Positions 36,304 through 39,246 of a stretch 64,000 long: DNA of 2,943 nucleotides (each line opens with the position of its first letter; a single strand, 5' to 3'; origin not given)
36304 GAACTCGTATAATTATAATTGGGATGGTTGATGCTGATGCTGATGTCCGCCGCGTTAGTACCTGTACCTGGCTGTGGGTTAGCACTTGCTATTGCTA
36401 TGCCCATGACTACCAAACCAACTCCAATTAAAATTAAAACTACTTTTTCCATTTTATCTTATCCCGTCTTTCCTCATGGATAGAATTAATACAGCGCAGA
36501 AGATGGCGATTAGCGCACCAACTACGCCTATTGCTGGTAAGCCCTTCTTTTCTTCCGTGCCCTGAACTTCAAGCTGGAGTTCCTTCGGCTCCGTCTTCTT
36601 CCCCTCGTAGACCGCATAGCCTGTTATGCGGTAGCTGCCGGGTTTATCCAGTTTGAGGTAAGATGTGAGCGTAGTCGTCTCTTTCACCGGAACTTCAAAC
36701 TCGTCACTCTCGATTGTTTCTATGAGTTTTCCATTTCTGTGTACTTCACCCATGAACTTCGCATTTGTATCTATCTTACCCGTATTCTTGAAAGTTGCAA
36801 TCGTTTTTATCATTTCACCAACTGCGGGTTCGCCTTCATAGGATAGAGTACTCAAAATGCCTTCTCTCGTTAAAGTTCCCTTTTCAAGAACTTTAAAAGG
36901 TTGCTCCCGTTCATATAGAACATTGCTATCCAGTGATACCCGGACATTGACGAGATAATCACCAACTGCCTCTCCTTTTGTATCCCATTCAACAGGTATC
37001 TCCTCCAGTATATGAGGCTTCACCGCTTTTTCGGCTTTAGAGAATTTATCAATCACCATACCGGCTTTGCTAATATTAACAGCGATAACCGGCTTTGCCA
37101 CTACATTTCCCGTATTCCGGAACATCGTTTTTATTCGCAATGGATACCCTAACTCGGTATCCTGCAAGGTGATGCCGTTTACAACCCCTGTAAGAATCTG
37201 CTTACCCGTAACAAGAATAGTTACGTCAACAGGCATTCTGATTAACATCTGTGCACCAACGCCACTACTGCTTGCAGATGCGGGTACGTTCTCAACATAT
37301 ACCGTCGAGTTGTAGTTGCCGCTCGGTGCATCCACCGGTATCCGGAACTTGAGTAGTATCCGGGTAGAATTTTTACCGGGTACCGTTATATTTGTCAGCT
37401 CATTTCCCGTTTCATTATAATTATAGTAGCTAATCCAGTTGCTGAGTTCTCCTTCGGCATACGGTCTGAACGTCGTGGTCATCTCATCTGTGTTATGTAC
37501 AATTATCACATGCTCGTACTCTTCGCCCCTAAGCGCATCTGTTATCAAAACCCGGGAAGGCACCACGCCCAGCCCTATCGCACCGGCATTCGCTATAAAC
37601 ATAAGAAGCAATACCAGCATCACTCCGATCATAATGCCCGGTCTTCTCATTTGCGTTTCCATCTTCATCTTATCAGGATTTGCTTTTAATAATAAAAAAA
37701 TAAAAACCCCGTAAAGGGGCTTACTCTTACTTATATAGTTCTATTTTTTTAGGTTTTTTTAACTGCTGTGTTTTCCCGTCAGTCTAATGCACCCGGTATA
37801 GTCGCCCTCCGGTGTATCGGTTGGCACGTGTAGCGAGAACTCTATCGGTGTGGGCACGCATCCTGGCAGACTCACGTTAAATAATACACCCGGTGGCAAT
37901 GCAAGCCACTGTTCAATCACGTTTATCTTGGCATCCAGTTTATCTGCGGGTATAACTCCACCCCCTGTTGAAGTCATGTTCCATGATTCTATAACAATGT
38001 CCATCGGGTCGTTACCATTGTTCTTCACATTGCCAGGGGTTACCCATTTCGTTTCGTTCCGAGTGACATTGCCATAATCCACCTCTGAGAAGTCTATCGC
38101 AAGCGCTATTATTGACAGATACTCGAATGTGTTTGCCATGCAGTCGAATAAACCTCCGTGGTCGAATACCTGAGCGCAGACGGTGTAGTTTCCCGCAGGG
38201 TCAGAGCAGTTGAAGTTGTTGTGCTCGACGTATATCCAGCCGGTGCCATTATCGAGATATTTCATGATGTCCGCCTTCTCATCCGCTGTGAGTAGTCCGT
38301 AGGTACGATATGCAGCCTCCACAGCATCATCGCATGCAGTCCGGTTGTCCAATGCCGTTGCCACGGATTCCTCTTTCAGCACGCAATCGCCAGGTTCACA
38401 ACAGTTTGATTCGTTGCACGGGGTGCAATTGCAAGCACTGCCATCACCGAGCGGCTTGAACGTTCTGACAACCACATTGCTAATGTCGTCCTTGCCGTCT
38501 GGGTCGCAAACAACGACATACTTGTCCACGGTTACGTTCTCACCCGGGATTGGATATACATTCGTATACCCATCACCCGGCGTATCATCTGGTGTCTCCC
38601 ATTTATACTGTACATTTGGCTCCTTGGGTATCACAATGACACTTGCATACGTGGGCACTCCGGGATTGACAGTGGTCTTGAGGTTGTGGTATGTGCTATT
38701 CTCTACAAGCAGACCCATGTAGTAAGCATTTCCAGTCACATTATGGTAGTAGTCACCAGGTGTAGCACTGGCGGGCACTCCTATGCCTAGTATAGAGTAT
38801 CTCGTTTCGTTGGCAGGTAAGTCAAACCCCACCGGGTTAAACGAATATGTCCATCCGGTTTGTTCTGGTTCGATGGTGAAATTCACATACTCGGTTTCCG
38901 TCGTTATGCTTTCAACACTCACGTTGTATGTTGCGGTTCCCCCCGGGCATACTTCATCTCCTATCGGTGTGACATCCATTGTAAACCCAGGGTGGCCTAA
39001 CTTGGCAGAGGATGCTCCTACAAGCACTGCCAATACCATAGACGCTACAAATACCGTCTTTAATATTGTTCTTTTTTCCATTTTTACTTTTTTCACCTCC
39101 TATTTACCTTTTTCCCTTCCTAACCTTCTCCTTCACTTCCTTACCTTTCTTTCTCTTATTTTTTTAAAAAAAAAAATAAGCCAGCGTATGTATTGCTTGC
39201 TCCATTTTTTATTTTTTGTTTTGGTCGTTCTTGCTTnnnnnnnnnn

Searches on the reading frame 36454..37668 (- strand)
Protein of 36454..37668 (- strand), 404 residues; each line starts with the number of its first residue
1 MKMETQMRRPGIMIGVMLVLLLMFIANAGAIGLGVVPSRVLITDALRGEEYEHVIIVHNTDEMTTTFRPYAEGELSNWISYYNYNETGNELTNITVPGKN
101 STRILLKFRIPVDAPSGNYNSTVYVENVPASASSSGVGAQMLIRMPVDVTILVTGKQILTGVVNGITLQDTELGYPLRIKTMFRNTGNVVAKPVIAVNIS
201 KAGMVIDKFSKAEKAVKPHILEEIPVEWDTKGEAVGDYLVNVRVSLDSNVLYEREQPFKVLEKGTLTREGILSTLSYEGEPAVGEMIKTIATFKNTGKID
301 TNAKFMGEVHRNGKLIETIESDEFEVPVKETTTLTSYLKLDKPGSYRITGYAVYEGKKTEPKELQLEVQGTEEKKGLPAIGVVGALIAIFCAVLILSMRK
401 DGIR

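Call 6: search_protein_families(library=pfam, proteins=[window:36454-37668:-], max_evalue=0.05)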
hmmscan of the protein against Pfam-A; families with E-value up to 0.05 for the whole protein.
window:36454-37668:- (404 aa): 1 family
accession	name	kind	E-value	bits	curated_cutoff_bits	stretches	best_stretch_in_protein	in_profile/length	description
PF14660.12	DUF4458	-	0.037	14.6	22.4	0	291-359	26-94/114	Domain of unknown function (DUF4458)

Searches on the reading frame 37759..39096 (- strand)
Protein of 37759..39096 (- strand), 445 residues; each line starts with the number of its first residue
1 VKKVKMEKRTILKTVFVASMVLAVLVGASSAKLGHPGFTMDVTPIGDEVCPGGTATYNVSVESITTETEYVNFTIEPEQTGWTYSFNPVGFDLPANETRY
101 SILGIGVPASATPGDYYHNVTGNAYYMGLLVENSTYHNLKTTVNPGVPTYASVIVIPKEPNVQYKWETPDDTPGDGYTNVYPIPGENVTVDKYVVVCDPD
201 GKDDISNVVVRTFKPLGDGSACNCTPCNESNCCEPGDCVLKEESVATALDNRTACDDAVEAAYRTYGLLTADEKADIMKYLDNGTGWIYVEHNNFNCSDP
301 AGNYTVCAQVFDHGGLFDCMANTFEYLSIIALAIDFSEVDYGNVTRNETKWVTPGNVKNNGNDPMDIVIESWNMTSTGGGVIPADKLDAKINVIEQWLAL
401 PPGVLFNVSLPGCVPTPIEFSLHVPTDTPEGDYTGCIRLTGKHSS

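Call 6: search_protein_families(library=pfam, proteins=[window:37759-39096:-], max_evalue=0.05)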
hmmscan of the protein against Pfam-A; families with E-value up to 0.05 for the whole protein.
window:37759-39096:- (445 aa): 1 family
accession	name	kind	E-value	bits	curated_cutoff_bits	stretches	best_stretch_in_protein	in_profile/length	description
PF10633.15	NPCBM_assoc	-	0.0013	19.3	24.4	0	51-121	3-72/78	NPCBM-associated, NEW3 domain of alpha-galactosidase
